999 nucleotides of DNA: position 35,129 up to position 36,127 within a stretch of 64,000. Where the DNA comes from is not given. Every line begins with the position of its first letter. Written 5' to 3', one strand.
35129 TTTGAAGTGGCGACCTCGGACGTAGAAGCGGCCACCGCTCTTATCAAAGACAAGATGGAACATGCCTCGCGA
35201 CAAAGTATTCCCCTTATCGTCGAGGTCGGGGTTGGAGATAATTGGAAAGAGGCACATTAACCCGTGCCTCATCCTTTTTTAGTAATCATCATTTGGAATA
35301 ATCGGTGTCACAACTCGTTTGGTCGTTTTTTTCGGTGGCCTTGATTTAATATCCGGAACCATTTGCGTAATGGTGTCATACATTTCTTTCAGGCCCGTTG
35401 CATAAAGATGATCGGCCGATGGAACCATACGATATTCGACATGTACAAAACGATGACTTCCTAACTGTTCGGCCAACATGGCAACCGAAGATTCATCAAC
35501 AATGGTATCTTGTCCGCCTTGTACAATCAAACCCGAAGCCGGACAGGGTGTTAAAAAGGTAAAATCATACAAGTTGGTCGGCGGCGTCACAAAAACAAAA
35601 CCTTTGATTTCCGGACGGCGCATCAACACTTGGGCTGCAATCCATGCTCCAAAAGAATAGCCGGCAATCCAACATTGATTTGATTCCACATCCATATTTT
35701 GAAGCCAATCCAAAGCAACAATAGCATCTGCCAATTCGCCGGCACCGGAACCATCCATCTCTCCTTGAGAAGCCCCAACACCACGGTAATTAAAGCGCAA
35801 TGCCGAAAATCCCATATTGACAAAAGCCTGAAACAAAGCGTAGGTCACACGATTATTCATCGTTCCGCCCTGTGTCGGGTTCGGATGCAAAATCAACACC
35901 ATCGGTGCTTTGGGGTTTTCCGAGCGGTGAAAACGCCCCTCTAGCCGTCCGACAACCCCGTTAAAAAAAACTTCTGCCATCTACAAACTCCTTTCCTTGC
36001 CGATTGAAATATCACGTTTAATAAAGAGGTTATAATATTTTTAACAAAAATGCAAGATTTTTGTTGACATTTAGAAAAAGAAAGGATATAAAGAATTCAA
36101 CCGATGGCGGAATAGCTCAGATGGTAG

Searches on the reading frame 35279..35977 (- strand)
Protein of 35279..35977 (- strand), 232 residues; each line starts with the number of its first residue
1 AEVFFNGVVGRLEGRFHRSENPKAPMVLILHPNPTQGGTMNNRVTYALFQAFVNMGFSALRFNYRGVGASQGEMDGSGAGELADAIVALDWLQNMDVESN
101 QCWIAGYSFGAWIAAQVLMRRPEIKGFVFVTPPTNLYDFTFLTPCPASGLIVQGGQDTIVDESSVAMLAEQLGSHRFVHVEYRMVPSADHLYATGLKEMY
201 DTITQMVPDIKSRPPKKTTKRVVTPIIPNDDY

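Call 16: search_protein_families(library=pfam, proteins=[window:35279-35977:-], max_evalue=0.001)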
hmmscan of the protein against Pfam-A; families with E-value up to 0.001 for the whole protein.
window:35279-35977:- (232 aa): 8 families
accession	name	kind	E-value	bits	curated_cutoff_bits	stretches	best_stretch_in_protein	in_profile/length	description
PF02129.25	Peptidase_S15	-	3.2e-11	43.8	23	1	22-154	17-151/262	X-Pro dipeptidyl-peptidase (S15 family)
PF12146.15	Hydrolase_4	-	3.5e-10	40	27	1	46-134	21-111/239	Serine aminopeptidase, S33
PF00561.26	Abhydrolase_1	-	7.4e-08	32.8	25.8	1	27-134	3-104/245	alpha/beta hydrolase fold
PF00326.27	Peptidase_S9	-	2.3e-06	27.7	22.6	0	50-124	8-88/213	Prolyl oligopeptidase family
PF01738.24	DLH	-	1.9e-05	24.8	21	1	82-200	77-197/217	Dienelactone hydrolase family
PF20408.4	Abhydrolase_11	-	4.2e-05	23.8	27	1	37-194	12-169/193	Alpha/beta hydrolase domain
PF12697.13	Abhydrolase_6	-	5.2e-05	24.4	26.3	1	47-144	18-94/217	Alpha/beta hydrolase family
PF07859.19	Abhydrolase_3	-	0.00031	21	25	0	83-136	50-112/210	alpha/beta hydrolase fold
